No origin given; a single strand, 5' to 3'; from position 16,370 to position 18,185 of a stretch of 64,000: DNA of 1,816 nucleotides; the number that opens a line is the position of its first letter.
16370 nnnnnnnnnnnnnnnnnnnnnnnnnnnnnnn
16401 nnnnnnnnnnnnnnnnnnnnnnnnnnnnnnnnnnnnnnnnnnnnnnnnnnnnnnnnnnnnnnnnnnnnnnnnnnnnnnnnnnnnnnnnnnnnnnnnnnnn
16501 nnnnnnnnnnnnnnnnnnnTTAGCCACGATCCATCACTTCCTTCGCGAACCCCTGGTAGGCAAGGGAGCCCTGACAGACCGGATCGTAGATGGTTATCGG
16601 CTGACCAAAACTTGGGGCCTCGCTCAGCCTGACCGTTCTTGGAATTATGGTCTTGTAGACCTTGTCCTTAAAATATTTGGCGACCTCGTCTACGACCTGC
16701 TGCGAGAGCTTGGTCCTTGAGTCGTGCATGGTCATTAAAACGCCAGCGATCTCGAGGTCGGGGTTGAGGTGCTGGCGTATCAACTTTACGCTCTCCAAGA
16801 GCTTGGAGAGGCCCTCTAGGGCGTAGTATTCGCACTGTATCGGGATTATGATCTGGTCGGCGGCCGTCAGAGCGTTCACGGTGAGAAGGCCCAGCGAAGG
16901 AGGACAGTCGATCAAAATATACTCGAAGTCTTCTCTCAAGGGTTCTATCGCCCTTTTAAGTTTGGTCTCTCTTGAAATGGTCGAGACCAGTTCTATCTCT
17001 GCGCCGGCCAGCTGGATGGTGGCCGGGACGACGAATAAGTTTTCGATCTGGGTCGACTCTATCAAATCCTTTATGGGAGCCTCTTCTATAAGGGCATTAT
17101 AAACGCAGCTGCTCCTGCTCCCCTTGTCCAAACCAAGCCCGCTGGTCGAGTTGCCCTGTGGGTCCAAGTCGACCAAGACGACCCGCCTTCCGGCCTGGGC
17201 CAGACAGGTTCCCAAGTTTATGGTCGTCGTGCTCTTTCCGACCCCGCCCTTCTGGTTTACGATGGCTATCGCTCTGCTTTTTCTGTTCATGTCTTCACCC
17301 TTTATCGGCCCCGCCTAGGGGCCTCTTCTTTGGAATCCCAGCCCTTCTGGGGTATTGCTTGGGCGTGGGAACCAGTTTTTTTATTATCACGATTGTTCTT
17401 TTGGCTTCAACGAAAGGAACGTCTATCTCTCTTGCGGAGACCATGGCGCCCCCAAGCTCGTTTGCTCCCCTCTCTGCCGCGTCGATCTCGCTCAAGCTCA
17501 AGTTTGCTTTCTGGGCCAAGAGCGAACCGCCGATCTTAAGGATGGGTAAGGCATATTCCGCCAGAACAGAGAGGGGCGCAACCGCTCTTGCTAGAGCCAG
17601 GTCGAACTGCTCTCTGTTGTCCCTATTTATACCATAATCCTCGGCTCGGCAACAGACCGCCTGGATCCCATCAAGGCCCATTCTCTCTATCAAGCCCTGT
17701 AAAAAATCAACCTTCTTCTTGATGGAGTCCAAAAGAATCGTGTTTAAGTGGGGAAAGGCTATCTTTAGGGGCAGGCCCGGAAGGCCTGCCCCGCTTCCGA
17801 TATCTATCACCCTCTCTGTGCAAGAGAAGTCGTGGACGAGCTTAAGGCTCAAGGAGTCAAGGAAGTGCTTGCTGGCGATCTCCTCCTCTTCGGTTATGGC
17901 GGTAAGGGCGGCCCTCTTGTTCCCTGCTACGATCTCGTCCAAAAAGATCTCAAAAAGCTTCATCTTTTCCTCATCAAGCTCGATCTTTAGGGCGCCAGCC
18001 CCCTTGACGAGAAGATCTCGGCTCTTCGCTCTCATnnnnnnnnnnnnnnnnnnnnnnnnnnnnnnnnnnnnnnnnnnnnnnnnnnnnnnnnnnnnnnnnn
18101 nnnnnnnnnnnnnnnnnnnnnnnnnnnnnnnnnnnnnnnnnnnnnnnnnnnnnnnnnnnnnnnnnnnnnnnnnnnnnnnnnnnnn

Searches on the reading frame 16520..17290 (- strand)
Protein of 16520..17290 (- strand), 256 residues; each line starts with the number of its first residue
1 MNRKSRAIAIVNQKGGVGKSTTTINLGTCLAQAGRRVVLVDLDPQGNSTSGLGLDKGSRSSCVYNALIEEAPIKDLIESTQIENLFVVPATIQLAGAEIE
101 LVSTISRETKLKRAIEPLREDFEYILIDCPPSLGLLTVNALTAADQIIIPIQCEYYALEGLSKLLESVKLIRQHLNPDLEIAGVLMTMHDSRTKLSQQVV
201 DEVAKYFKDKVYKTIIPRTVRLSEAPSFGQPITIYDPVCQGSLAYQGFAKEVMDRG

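Call 9: search_protein_families(library=pfam, proteins=[window:16520-17290:-])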
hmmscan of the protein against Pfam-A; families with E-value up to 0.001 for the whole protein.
window:16520-17290:- (256 aa): 8 families
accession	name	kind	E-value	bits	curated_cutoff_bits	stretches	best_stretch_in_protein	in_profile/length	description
PF13614.12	AAA_31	-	9e-69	231.4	27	1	6-181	2-177/177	AAA domain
PF01656.29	CbiA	-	6.5e-31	107.3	25.4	1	8-232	1-125/125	CobQ/CobB/MinD/ParA nucleotide binding domain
PF09140.17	MipZ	-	4.4e-13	49.6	20.7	1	7-164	2-142/262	ATPase MipZ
PF10609.15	ParA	-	1.2e-12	48.2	27.1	1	6-174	4-166/246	NUBPL iron-transfer P-loop NTPase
PF00142.24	Fer4_NifH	-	2.6e-12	47.2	25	1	11-63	5-55/271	4Fe-4S iron sulfur cluster binding proteins, NifH/frxC family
PF06564.18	CBP_BcsQ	-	1.5e-10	41.5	21.3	1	9-246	5-227/234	Cellulose biosynthesis protein BcsQ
PF02374.21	ArsA_ATPase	-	4.8e-06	26.4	24.3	1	10-48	5-43/305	Anion-transporting ATPase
PF03308.22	MeaB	-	0.00047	19.7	23.1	1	15-51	42-78/273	Methylmalonyl Co-A mutase-associated GTPase MeaB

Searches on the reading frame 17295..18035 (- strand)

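Call 10: search_protein_families(library=pfam, proteins=[window:17295-18035:-])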
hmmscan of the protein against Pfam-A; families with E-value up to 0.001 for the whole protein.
window:17295-18035:- (246 aa): 2 families
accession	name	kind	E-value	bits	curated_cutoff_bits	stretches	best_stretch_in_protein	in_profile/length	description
PF02527.21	GidB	-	1.5e-44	152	27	1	26-192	3-164/184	rRNA small subunit methyltransferase G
PF13847.12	Methyltransf_31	-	0.00073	19.7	27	0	74-178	5-113/145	Methyltransferase domain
